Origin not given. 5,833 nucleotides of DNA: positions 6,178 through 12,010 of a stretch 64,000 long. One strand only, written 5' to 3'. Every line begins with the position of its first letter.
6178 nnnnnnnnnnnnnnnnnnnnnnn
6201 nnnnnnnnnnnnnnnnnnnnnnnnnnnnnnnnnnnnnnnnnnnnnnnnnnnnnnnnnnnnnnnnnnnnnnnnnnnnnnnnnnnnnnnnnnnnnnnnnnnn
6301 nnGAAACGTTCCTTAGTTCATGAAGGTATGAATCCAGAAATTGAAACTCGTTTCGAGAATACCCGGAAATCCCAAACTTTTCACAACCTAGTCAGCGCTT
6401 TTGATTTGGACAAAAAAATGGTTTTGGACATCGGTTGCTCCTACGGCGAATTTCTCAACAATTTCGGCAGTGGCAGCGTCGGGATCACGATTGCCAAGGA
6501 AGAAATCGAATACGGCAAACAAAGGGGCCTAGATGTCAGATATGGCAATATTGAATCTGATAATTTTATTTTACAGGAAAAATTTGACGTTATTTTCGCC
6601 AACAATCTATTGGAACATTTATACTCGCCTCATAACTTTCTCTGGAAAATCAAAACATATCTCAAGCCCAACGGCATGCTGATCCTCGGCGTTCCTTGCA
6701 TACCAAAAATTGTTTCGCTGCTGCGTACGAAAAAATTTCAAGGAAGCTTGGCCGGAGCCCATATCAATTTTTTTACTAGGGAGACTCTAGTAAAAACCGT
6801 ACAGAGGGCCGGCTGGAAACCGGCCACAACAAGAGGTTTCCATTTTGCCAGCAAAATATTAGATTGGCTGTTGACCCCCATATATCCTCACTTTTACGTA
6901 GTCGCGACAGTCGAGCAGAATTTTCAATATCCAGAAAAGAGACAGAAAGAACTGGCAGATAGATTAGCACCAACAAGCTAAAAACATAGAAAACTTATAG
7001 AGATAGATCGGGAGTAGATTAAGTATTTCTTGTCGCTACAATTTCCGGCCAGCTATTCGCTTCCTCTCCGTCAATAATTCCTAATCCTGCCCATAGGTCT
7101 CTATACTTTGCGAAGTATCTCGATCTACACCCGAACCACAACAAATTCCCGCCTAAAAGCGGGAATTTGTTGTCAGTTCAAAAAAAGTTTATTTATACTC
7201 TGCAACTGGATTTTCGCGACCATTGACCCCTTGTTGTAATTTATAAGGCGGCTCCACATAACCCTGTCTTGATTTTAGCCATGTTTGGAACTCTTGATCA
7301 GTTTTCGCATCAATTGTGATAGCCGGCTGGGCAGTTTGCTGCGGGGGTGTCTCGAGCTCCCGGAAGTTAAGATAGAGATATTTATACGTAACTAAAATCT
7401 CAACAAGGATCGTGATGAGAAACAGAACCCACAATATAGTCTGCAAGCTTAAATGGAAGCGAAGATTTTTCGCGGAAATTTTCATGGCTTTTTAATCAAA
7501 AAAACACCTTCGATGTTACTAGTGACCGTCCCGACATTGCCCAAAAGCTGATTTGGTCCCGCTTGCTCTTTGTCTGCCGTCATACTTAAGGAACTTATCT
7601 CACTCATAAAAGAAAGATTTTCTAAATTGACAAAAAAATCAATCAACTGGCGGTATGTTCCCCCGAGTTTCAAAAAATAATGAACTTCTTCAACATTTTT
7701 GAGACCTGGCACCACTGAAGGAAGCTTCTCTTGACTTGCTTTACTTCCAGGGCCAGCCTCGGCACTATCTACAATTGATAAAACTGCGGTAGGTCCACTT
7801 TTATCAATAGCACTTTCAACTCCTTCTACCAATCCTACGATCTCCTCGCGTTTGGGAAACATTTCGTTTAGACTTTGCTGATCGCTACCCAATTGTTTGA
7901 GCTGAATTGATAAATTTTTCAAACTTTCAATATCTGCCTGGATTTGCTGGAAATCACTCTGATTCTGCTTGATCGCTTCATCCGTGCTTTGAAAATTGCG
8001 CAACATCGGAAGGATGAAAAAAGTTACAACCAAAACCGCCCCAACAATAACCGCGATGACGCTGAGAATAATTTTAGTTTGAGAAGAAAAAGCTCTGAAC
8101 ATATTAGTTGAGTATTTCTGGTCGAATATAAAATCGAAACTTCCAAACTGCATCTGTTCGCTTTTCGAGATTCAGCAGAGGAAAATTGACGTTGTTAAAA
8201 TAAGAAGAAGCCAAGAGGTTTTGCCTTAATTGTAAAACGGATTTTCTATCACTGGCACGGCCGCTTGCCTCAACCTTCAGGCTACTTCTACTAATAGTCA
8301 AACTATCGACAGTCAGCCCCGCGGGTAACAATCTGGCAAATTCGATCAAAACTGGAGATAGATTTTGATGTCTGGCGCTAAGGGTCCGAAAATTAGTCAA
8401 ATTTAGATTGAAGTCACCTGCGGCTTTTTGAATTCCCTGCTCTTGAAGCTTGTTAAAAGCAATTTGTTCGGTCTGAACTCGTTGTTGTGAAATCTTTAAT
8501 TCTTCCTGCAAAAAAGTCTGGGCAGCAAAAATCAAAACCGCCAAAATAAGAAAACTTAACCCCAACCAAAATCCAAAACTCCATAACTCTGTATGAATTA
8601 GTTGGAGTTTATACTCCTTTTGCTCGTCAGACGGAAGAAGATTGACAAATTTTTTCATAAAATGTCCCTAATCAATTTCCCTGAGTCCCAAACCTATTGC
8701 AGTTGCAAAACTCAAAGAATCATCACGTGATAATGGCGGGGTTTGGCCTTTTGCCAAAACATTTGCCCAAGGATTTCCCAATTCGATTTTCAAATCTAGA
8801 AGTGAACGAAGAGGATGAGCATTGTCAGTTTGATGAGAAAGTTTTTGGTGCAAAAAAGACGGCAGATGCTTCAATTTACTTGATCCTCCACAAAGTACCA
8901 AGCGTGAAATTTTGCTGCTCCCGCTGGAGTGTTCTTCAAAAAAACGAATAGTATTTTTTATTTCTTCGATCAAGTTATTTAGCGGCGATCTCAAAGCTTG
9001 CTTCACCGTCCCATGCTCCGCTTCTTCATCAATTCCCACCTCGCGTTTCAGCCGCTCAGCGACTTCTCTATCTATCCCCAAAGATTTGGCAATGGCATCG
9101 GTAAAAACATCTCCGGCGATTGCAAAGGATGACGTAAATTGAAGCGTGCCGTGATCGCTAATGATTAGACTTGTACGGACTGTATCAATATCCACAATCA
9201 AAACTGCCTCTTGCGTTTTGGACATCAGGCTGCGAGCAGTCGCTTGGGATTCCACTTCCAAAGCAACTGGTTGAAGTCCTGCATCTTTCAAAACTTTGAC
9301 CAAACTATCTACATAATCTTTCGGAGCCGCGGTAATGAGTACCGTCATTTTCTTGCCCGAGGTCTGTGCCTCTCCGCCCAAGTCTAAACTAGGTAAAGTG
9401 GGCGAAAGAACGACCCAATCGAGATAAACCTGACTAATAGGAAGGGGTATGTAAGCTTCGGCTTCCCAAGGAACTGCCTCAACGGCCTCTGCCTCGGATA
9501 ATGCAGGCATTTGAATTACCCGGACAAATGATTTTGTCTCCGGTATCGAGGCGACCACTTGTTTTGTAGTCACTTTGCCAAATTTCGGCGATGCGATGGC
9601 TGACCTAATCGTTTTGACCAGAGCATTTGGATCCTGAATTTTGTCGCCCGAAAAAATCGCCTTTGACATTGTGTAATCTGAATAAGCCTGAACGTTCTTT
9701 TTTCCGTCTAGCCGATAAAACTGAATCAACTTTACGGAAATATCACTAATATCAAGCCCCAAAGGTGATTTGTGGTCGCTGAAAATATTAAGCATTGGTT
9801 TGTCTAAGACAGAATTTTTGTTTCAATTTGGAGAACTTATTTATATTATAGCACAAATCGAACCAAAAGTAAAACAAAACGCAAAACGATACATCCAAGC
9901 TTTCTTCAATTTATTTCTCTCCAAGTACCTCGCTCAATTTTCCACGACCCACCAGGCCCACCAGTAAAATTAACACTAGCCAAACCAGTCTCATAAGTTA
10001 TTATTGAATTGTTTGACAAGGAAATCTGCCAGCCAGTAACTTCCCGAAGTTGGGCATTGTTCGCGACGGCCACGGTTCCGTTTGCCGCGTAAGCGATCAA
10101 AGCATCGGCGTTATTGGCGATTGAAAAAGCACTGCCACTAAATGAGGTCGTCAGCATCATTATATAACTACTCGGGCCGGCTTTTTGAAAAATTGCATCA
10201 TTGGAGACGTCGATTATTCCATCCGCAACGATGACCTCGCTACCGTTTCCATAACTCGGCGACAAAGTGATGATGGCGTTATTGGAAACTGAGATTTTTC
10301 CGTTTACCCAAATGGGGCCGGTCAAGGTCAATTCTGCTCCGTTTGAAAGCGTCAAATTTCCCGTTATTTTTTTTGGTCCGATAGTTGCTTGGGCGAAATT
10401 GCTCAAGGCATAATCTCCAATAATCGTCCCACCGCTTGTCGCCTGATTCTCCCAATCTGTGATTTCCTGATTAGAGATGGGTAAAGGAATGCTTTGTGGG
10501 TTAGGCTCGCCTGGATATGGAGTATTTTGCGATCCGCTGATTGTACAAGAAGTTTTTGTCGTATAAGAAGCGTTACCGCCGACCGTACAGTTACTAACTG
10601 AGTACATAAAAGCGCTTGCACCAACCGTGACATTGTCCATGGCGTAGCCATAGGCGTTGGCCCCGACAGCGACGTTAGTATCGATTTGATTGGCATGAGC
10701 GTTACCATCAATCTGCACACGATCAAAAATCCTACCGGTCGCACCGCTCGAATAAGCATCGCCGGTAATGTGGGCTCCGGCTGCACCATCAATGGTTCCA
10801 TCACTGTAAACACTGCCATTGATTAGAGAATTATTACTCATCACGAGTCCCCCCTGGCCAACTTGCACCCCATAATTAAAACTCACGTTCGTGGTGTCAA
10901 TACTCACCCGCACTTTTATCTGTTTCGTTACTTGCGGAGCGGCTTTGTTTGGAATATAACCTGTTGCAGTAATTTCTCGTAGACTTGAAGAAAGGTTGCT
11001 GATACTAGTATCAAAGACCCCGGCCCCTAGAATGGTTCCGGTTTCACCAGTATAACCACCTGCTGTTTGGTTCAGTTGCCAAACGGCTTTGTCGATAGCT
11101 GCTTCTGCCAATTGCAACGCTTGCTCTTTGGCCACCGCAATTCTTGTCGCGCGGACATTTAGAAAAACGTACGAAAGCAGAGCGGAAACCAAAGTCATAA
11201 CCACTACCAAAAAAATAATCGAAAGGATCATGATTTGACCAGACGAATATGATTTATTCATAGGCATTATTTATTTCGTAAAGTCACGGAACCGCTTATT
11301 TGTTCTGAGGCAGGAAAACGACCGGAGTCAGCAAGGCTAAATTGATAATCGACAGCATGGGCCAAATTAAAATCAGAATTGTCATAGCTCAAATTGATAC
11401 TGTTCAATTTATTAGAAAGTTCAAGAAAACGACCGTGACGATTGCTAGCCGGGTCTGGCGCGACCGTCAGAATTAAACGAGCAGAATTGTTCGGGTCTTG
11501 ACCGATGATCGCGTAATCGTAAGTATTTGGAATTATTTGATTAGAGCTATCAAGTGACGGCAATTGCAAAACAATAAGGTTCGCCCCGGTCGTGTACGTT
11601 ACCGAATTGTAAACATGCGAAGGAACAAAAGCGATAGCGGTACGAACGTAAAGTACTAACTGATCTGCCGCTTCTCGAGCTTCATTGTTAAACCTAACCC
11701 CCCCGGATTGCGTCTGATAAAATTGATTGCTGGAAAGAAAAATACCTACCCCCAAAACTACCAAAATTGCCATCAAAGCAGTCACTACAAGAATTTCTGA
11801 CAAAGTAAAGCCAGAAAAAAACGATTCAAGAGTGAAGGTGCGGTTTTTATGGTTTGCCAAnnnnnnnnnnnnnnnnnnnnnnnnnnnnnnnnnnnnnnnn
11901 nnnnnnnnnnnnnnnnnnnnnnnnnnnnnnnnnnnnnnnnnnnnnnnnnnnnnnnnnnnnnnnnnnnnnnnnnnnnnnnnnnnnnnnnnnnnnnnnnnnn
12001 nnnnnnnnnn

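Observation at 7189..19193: Type IV pilus operon abutting a Wzy_C-TPR protein and an initiating phosphoglycosyltransferase: a candidate pilin O-glycosylation system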

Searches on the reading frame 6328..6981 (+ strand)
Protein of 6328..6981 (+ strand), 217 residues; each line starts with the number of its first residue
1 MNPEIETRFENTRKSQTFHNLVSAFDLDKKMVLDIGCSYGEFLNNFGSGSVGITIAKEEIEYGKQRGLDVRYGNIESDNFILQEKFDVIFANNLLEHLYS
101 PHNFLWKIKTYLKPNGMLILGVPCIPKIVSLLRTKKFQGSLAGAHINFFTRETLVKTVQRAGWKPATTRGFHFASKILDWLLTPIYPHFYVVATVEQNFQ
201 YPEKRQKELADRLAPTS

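Call 11: search_protein_families(library=pfam, proteins=[window:6328-6981:+], max_evalue=0.001)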
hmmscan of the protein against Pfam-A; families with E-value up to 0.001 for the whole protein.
window:6328-6981:+ (217 aa): 8 families
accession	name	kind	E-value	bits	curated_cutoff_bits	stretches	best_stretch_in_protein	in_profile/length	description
PF13489.12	Methyltransf_23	-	1e-17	64.8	27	1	20-164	14-160/164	Methyltransferase domain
PF08241.18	Methyltransf_11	-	2.4e-10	41.3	21.2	1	33-120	1-95/95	Methyltransferase domain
PF13847.12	Methyltransf_31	-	2.8e-10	40.5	27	1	29-125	4-118/145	Methyltransferase domain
PF08242.18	Methyltransf_12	-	1.8e-09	38.7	30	1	33-118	1-98/98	Methyltransferase domain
PF13649.12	Methyltransf_25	-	2.2e-07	31.9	27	1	32-116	1-97/97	Methyltransferase domain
PF08003.17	Methyltransf_9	-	1e-05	25.2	23.8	1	5-124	94-221/315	Protein of unknown function (DUF1698)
PF02353.26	CMAS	-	0.0001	22.2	27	1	30-120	64-164/273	Mycolic acid cyclopropane synthetase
PF05219.18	DREV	-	0.00062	19.4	26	1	24-121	90-187/265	DREV methyltransferase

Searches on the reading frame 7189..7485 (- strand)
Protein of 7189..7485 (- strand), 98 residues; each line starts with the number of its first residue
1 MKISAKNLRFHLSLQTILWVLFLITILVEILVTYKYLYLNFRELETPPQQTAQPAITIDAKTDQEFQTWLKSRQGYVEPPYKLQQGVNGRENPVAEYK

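Call 4: search_protein_families(library=pfam, proteins=[window:7189-7485:-], max_evalue=0.01)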
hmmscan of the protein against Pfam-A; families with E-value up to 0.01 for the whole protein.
window:7189-7485:- (98 aa): 0 families

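Call 5: search_protein_families(library=ncbifam, proteins=[window:7189-7485:-], max_evalue=0.01)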
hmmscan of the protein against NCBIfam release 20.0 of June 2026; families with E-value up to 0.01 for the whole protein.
window:7189-7485:- (98 aa): 0 families

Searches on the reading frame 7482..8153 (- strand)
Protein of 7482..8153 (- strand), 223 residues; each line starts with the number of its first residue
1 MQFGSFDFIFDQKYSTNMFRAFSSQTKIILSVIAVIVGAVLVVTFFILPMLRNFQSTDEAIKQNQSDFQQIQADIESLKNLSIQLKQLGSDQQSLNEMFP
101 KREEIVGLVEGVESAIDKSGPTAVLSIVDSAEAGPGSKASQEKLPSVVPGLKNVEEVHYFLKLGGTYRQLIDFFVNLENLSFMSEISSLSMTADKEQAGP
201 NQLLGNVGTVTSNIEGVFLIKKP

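Call 4: search_protein_families(library=pfam, proteins=[window:7482-8153:-], max_evalue=0.01)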
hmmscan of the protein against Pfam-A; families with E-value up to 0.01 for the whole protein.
window:7482-8153:- (223 aa): 3 families
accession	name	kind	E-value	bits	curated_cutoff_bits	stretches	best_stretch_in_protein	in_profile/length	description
PF04350.18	PilO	-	4.6e-06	27.3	22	1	59-120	6-67/145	Pilus assembly protein, PilO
PF04612.17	T2SSM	-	0.00032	21.4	27.8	1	19-101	8-89/160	Type II secretion system (T2SS), protein M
PF04977.20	DivIC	-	0.0073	16.5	28.9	0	37-87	2-52/80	Septum formation initiator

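Call 5: search_protein_families(library=ncbifam, proteins=[window:7482-8153:-], max_evalue=0.01)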
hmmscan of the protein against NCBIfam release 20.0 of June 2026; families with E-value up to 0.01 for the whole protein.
window:7482-8153:- (223 aa): 1 family
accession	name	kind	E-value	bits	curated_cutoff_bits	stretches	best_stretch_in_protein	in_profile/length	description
NF040576.1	T2SS_GspM_XpsM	equivalog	2.6e-05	23.9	60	1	31-101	4-74/180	type II secretion system protein GspM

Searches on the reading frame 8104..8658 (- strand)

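Call 4: search_protein_families(library=pfam, proteins=[window:8104-8658:-], max_evalue=0.01)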
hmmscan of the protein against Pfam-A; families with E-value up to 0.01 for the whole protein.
window:8104-8658:- (184 aa): 1 family
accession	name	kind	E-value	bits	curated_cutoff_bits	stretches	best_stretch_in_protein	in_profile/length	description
PF05137.18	PilN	-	6.9e-07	29.7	22.8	1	103-174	2-72/78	Fimbrial assembly protein (PilN)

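Call 5: search_protein_families(library=ncbifam, proteins=[window:8104-8658:-], max_evalue=0.01)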
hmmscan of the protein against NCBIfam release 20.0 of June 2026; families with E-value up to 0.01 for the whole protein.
window:8104-8658:- (184 aa): 0 families

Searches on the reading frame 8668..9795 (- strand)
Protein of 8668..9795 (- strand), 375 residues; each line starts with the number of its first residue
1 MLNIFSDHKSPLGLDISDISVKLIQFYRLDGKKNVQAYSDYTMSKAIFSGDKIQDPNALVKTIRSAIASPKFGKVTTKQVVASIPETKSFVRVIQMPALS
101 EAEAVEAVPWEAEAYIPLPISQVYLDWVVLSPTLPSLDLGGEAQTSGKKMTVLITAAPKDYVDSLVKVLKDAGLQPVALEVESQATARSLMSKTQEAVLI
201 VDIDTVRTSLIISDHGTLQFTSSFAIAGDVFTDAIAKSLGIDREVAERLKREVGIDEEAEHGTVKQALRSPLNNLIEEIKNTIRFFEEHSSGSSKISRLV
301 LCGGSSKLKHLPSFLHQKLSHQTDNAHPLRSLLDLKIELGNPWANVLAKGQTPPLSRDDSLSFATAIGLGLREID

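Call 4: search_protein_families(library=pfam, proteins=[window:8668-9795:-], max_evalue=0.01)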
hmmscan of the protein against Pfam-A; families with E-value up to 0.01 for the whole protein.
window:8668-9795:- (375 aa): 5 families
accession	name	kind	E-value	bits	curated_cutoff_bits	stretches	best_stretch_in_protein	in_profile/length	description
PF11104.14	PilM_2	-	7.8e-43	147.1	27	1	13-372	1-338/340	Type IV pilus assembly protein PilM;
PF14450.12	FtsA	-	8.5e-09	36.3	31.8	1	200-352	2-114/127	Cell division protein FtsA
PF06723.19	MreB_Mbl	-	8.9e-07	28.5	27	1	243-323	225-301/327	MreB/Mbl protein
PF25216.1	Volactin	-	4.9e-06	26.7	35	1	168-320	139-292/321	Volactin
PF08841.16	DDR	-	0.00013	21.5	24.6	0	194-252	131-190/328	Diol dehydratase reactivase ATPase-like domain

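Call 5: search_protein_families(library=ncbifam, proteins=[window:8668-9795:-], max_evalue=0.01)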
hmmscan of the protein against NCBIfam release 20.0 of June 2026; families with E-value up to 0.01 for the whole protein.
window:8668-9795:- (375 aa): 9 families
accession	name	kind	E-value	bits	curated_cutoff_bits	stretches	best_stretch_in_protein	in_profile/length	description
TIGR01175.1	pilM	subfamily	4.6e-56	190.3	133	1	11-373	5-347/348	type IV pilus assembly protein PilM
NF045709.1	Amuc_1101_fam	equivalog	9.3e-28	97.4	650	1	61-331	52-320/608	Amuc_1101 family PilM-like pilus complex protein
TIGR01174.1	ftsA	equivalog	1.7e-12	47.2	175.85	1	152-258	150-258/371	cell division protein FtsA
TIGR02529.1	EutJ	subfamily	1.2e-06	28.2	152.1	1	163-323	78-222/239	ethanolamine utilization protein EutJ family protein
TIGR00904.1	mreB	subfamily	6.1e-06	25.5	365.75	0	170-255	122-215/334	MreB/Mrl family cell shape determining protein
NF011660.0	PRK15080.1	equivalog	1.7e-05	24.2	182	1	164-325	112-257/277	ethanolamine utilization protein EutJ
NF010540.1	PRK13929.1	exception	2.4e-05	23.6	515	0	164-257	116-217/334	rod-share determining protein MreBH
NF010539.0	PRK13927.1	subfamily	3.8e-05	22.8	293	0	260-320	245-305/339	rod shape-determining protein MreB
NF007009.0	PRK09472.1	equivalog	0.00041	19.5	409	1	152-254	158-262/420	cell division protein FtsA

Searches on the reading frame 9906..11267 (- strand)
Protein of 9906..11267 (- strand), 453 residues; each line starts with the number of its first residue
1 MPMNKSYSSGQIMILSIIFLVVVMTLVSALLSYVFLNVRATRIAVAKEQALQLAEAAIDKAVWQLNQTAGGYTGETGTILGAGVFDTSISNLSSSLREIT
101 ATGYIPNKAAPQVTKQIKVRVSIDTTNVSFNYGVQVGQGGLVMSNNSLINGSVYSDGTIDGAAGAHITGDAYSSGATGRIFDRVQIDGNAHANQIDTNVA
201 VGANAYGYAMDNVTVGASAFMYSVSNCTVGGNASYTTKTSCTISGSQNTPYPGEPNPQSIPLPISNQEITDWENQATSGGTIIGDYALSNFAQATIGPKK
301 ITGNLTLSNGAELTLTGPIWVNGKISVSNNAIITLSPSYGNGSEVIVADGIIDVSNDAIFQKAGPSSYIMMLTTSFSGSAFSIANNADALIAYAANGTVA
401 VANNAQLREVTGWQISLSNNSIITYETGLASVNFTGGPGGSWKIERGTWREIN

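Call 4: search_protein_families(library=pfam, proteins=[window:9906-11267:-], max_evalue=0.01)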
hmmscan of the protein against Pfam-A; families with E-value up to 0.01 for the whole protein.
window:9906-11267:- (453 aa): 0 families

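Call 5: search_protein_families(library=ncbifam, proteins=[window:9906-11267:-], max_evalue=0.01)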
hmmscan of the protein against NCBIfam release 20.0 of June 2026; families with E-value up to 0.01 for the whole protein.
window:9906-11267:- (453 aa): 0 families

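Call 61: search_protein_families(library=ncbifam, proteins=[window:9906-11267:-], max_evalue=0.01)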
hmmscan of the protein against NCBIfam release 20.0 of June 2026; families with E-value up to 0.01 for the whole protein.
window:9906-11267:- (453 aa): 0 families

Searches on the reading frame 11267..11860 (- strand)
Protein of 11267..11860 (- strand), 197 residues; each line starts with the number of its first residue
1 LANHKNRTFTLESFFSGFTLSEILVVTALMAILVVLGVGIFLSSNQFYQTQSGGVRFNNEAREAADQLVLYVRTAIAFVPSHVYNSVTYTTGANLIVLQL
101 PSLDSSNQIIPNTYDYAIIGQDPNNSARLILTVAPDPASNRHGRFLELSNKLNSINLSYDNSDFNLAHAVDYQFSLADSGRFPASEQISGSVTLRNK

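Call 4: search_protein_families(library=pfam, proteins=[window:11267-11860:-], max_evalue=0.01)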
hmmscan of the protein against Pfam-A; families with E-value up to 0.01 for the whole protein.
window:11267-11860:- (197 aa): 1 family
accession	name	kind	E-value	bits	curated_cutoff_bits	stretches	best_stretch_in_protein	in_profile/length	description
PF07963.17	N_methyl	-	0.0045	17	21.2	1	16-36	5-25/27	Prokaryotic N-terminal methylation motif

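Call 5: search_protein_families(library=ncbifam, proteins=[window:11267-11860:-], max_evalue=0.01)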
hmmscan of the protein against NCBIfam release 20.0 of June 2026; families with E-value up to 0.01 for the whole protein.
window:11267-11860:- (197 aa): 3 families
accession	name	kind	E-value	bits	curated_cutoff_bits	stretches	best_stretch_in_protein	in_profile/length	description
TIGR02532.1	IV_pilin_GFxxxE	domain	0.0012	18.6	16.3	1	16-37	2-23/24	prepilin-type N-terminal cleavage/methylation domain-containing protein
TIGR02596.1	TIGR02596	subfamily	0.0041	17.2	70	1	18-65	1-48/196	Verru_Chthon cassette protein D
NF040982.1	ComGD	equivalog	0.0048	17.3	70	0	16-67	2-53/139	competence type IV pilus minor pilin ComGD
